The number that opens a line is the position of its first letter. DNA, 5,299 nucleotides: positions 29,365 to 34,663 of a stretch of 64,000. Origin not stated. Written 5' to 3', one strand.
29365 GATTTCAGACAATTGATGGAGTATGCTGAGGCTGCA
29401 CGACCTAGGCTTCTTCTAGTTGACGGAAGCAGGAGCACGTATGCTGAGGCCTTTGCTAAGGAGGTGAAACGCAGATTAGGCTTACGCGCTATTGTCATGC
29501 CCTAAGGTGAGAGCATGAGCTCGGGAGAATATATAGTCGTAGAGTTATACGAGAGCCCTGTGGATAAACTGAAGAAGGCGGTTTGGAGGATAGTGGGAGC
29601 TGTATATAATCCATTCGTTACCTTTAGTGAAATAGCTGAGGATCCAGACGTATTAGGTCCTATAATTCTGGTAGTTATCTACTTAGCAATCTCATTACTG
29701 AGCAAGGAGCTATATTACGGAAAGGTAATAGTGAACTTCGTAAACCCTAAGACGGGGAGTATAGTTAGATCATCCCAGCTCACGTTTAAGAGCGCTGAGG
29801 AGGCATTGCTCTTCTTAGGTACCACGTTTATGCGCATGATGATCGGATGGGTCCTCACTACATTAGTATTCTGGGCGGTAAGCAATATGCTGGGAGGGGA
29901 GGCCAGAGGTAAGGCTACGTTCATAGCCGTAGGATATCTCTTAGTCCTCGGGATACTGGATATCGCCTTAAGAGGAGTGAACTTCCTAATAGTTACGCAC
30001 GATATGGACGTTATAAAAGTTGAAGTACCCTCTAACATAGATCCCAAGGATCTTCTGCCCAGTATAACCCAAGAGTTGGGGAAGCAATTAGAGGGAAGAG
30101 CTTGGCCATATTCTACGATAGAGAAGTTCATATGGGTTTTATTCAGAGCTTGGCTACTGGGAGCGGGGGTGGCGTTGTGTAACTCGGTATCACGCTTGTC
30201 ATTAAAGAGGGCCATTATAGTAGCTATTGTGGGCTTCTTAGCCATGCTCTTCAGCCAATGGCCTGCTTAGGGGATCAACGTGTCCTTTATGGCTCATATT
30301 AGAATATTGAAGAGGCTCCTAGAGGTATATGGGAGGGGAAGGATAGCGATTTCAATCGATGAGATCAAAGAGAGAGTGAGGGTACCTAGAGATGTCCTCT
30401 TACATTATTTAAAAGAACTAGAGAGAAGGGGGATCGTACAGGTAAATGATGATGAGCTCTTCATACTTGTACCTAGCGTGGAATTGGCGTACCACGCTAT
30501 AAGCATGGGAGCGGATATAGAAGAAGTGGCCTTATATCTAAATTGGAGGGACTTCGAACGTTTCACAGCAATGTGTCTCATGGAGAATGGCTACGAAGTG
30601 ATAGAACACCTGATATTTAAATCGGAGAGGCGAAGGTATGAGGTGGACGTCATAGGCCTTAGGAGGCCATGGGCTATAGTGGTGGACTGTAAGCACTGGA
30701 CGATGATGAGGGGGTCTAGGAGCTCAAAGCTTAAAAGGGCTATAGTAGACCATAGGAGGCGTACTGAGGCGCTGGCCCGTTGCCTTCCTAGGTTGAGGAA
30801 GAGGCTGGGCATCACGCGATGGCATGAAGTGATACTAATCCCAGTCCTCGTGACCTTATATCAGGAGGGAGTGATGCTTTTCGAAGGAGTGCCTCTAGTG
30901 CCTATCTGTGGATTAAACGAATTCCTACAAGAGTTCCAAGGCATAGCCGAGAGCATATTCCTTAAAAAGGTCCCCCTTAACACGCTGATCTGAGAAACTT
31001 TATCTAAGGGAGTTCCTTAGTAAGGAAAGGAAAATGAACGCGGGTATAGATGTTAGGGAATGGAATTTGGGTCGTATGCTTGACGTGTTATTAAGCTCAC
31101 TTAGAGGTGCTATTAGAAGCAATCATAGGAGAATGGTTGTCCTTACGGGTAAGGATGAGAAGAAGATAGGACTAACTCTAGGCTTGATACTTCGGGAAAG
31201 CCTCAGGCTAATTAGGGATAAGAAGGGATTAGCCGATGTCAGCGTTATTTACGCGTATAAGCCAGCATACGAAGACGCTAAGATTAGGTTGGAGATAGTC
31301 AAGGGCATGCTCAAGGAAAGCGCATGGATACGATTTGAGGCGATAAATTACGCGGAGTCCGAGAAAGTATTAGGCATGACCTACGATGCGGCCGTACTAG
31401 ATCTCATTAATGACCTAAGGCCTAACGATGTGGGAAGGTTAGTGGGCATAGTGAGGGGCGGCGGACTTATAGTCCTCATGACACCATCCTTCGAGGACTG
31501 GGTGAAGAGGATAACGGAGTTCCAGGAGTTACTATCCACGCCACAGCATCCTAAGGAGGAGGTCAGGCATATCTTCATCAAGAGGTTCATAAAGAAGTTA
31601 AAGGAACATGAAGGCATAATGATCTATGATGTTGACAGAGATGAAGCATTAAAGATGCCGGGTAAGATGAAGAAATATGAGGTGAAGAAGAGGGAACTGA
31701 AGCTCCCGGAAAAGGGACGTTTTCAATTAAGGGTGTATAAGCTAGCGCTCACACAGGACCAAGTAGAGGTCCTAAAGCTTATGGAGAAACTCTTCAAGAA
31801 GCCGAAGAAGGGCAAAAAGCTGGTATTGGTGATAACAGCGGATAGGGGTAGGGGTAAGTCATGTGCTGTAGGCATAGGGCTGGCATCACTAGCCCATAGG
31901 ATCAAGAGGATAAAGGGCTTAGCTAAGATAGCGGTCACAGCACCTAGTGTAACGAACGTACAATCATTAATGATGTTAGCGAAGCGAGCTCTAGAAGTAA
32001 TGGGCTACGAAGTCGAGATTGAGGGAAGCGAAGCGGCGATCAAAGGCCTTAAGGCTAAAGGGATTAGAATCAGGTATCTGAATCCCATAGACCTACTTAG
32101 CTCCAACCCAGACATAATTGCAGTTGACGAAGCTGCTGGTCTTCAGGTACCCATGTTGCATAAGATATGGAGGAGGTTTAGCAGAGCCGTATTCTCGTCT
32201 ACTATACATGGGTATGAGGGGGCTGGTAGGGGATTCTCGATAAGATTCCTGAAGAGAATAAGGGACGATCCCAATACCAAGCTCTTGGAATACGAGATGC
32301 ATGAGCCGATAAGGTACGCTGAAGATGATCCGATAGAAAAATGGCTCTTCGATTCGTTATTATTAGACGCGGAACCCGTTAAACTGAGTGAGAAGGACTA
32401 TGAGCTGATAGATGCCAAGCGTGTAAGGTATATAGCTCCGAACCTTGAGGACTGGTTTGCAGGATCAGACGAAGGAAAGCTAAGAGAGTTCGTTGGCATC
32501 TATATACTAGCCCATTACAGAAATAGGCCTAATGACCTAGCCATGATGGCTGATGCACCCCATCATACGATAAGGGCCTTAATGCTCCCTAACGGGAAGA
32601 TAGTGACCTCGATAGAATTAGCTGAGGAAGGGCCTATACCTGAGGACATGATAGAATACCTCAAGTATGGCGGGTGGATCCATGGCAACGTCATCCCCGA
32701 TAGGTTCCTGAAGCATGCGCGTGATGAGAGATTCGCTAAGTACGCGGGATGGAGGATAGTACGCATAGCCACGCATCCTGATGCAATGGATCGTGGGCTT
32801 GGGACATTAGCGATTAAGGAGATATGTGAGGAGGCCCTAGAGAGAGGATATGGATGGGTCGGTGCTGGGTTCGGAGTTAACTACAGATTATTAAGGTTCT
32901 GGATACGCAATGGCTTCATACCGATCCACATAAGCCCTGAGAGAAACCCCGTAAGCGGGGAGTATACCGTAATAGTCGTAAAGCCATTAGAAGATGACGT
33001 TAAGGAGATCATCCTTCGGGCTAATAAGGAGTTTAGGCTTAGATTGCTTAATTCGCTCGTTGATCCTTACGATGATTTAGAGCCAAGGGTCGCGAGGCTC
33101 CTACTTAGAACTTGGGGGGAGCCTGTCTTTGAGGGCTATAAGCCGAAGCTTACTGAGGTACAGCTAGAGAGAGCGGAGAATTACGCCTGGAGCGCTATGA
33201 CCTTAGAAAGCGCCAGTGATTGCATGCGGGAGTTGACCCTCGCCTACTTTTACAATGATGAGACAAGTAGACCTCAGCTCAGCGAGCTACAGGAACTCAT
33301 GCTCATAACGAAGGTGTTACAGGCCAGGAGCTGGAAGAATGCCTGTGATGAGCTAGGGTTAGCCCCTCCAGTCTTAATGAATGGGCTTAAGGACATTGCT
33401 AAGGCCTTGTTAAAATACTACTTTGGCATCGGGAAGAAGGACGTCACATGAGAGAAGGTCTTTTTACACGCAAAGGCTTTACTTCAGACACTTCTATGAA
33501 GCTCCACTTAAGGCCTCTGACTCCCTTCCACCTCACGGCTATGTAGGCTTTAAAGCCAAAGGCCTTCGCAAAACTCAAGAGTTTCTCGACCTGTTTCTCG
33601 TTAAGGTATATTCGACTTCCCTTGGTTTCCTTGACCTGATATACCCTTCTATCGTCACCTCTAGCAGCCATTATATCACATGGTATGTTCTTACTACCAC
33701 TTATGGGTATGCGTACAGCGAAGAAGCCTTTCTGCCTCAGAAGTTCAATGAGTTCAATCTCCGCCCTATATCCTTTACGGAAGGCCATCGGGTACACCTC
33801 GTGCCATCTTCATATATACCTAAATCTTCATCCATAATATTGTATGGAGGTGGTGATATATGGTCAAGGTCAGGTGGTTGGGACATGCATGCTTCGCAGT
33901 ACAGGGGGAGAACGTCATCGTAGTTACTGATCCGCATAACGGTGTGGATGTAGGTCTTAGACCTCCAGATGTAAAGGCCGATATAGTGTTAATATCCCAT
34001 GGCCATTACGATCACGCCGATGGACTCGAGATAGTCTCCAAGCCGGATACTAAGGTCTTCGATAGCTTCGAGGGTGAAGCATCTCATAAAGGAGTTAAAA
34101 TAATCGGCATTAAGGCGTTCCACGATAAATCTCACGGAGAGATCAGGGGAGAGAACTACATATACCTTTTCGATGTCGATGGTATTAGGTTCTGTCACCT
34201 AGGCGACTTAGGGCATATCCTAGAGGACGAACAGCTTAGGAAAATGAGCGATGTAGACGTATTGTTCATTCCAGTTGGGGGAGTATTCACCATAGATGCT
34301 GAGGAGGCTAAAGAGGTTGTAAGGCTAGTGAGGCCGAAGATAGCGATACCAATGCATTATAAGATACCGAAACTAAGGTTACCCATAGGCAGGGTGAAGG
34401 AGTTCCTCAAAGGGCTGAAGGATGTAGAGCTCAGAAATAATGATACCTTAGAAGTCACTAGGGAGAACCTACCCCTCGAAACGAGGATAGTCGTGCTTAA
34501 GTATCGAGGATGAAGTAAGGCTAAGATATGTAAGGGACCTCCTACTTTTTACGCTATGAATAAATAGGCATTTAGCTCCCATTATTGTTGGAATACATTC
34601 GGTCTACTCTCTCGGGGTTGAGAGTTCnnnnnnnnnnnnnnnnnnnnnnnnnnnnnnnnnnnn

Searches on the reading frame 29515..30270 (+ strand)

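Call 52: search_protein_families(library=pfam, proteins=[window:29515-30270:+], max_evalue=0.00001)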
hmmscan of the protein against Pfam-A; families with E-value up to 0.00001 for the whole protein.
window:29515-30270:+ (251 aa): 1 family
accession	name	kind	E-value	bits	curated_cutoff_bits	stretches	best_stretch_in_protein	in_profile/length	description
PF04893.22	Yip1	-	2.7e-10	40.8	28.6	1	29-246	3-168/173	Yip1 domain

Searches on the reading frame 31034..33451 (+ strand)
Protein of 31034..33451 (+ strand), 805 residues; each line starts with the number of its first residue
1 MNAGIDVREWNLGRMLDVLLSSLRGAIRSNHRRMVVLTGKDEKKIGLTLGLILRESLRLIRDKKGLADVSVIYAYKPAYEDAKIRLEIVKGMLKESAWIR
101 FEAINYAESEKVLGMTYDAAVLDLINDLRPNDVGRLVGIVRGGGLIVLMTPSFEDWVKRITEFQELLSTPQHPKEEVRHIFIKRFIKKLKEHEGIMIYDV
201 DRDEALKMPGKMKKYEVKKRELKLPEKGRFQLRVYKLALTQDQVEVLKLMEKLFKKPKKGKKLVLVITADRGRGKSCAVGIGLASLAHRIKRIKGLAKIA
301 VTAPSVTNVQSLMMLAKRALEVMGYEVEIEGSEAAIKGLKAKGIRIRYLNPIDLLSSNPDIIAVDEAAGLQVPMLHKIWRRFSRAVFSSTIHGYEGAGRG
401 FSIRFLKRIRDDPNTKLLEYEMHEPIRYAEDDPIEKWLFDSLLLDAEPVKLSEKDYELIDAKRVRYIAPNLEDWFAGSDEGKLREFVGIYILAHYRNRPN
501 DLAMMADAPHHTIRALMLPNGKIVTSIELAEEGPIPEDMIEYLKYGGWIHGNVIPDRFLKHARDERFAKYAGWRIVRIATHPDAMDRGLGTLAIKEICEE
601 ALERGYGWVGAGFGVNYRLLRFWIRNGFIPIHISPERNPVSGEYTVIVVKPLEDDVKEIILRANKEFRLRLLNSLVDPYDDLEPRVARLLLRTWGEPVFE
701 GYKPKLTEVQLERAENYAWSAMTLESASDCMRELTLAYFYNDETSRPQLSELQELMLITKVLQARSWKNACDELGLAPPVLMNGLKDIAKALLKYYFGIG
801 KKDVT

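Call 52: search_protein_families(library=pfam, proteins=[window:31034-33451:+], max_evalue=0.00001)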
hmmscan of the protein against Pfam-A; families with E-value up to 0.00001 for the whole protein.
window:31034-33451:+ (805 aa): 3 families
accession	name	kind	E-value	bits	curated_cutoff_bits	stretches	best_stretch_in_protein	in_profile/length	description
PF05127.21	NAT10_TcmA_helicase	-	3.9e-57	193.4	22.7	1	266-445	1-176/176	RNA cytidine acetyltransferase NAT10/TcmA, helicase domain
PF08351.18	TmcA_N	-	2.1e-50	171.5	22.7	1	21-199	5-178/178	tRNA(Met) cytidine acetyltransferase TmcA, N-terminal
PF13718.12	GNAT_acetyltr_2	-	2.8e-36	125.5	24.6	2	487-597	3-121/229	GNAT acetyltransferase 2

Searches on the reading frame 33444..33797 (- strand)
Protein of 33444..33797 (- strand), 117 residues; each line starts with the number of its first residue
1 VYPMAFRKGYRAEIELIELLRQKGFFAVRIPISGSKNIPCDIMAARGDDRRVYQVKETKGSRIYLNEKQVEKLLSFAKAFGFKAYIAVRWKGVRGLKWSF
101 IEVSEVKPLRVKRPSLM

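Call 52: search_protein_families(library=pfam, proteins=[window:33444-33797:-], max_evalue=0.00001)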
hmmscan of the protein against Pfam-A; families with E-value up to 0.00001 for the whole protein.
window:33444-33797:- (117 aa): 1 family
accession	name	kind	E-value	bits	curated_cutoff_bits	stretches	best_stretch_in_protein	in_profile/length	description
PF01870.24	Hjc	-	2e-20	73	21.1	1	12-104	2-92/93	Archaeal holliday junction resolvase (hjc)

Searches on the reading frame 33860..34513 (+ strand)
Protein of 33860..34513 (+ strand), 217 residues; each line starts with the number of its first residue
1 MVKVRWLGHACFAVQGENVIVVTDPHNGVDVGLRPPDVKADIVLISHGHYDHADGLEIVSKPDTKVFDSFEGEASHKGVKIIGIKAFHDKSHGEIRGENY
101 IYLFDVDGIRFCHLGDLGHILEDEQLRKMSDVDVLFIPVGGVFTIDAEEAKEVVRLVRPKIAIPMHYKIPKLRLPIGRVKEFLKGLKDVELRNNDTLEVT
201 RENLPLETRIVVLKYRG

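Call 52: search_protein_families(library=pfam, proteins=[window:33860-34513:+], max_evalue=0.00001)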
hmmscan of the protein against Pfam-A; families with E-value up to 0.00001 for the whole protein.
window:33860-34513:+ (217 aa): 2 families
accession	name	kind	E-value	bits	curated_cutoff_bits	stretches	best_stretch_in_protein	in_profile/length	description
PF13483.12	Lactamase_B_3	-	3.3e-48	164.1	24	1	3-166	1-160/160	Beta-lactamase superfamily domain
PF12706.13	Lactamase_B_2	-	7.6e-15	55.5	27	1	79-167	105-200/200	Beta-lactamase superfamily domain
